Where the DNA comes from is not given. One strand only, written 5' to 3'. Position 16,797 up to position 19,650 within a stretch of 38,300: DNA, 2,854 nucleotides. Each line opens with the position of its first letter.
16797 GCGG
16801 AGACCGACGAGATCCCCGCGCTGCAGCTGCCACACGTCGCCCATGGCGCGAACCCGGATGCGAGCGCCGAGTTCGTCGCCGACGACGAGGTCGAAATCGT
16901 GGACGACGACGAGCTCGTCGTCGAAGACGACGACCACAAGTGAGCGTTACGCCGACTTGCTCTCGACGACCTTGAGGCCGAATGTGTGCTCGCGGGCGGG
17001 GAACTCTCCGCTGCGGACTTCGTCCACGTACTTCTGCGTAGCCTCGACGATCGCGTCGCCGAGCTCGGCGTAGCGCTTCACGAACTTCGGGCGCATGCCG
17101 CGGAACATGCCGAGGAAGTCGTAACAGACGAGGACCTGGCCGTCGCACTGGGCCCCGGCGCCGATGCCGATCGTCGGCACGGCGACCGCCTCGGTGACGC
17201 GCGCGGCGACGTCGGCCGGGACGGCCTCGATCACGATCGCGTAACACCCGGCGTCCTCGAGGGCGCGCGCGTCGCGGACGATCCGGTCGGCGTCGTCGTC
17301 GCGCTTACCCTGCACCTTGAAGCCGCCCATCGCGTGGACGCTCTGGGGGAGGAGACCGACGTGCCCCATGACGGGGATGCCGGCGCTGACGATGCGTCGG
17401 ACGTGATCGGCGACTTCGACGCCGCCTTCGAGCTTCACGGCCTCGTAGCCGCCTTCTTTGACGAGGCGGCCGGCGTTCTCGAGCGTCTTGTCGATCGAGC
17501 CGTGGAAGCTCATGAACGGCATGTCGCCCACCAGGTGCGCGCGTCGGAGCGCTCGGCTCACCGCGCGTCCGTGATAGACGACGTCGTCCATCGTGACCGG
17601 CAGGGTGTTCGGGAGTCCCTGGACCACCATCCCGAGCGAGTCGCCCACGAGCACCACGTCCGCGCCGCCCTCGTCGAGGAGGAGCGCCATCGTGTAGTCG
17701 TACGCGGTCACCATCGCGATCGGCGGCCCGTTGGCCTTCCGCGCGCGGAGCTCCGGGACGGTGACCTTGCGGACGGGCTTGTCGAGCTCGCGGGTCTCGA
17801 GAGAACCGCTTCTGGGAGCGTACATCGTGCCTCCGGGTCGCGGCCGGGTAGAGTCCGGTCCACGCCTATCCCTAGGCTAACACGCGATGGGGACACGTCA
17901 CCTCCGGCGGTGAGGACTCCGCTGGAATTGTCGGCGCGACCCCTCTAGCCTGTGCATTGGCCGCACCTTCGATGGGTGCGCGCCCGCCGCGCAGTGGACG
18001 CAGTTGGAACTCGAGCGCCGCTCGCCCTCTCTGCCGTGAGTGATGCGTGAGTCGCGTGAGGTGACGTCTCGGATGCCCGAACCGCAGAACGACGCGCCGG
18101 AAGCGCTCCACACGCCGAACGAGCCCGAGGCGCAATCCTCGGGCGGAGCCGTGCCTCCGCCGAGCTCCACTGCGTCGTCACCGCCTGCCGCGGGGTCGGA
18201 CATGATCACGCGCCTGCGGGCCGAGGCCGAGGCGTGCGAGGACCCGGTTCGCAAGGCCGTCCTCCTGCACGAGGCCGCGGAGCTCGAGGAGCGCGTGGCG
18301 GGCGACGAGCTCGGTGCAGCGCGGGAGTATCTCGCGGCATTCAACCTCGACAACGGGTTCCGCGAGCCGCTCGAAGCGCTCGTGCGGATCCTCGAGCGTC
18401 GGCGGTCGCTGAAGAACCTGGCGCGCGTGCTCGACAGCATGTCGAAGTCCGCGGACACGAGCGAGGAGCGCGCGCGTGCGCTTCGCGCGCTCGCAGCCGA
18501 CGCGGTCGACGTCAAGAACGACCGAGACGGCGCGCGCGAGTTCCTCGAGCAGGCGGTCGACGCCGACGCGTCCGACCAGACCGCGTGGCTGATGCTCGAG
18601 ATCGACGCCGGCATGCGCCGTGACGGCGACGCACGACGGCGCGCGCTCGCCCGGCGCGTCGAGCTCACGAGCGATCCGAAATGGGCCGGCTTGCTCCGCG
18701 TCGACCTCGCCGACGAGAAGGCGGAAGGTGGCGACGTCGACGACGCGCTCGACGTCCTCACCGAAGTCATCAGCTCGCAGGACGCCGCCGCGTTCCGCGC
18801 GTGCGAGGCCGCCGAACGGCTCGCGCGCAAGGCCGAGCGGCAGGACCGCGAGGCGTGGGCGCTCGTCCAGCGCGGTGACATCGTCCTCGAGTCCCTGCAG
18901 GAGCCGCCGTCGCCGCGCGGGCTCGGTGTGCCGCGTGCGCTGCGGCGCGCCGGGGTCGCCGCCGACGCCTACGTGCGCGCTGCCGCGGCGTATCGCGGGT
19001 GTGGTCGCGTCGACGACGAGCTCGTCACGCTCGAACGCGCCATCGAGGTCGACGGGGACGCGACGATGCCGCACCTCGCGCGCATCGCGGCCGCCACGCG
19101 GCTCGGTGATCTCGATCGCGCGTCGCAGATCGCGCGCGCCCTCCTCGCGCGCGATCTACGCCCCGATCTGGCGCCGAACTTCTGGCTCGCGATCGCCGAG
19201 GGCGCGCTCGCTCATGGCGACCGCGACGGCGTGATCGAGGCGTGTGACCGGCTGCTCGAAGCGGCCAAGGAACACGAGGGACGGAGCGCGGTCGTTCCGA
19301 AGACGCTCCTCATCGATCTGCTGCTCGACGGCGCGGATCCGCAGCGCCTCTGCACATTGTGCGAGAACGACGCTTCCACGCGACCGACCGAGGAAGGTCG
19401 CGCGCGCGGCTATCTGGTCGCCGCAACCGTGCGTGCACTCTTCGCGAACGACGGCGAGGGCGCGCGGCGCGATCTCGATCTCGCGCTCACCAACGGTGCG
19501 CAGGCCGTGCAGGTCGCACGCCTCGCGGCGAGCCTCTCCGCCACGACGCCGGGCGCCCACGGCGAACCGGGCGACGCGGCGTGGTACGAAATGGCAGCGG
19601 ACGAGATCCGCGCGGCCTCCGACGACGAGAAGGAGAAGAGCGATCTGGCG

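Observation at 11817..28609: Three giant same-strand helical-repeat proteins (1708, 1631 and 1889 aa) next to a PP2C phosphatase: candidate uncharacterised scaffold system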

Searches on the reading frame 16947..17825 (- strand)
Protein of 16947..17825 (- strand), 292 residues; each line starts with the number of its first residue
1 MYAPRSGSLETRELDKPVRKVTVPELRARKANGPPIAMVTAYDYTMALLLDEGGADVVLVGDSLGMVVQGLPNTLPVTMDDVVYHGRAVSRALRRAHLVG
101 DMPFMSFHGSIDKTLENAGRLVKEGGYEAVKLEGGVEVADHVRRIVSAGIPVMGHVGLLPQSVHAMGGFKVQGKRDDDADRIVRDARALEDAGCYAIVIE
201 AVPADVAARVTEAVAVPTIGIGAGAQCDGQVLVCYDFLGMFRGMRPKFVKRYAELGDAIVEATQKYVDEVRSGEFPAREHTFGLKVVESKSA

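Call 6: search_protein_families(library=pfam, proteins=[window:16947-17825:-], max_evalue=0.01)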
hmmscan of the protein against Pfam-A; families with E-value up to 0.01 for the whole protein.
window:16947-17825:- (292 aa): 2 families
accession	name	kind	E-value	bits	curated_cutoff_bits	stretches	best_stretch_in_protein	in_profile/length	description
PF02548.21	Pantoate_transf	-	2.5e-113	378.2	28.7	1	20-277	1-258/259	Ketopantoate hydroxymethyltransferase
PF01177.27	Asp_Glu_race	-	0.0018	18.6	31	1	173-223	47-98/211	Asp/Glu/Hydantoin racemase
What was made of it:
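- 16947..17825 (-): panB, a housekeeping gene that flanks G2 only in the window's clade. Pfam Pantoate_transf at 2.5e-113 (call 6).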

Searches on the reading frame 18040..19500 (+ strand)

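Call 12: search_protein_families(library=pfam, proteins=[window:18040-19500:+], max_evalue=10)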
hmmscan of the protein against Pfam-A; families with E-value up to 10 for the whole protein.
window:18040-19500:+ (487 aa): 3 families
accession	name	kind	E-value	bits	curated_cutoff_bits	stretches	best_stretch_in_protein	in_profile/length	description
PF13428.12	TPR_14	-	7.8e-05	23.4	23.5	4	149-186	4-41/44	Tetratricopeptide repeat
PF13181.12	TPR_8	-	0.0014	19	25.7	1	308-339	1-32/34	Tetratricopeptide repeat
PF14561.12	TPR_20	-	1.3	9.8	25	1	219-250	24-55/90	Tetratricopeptide repeat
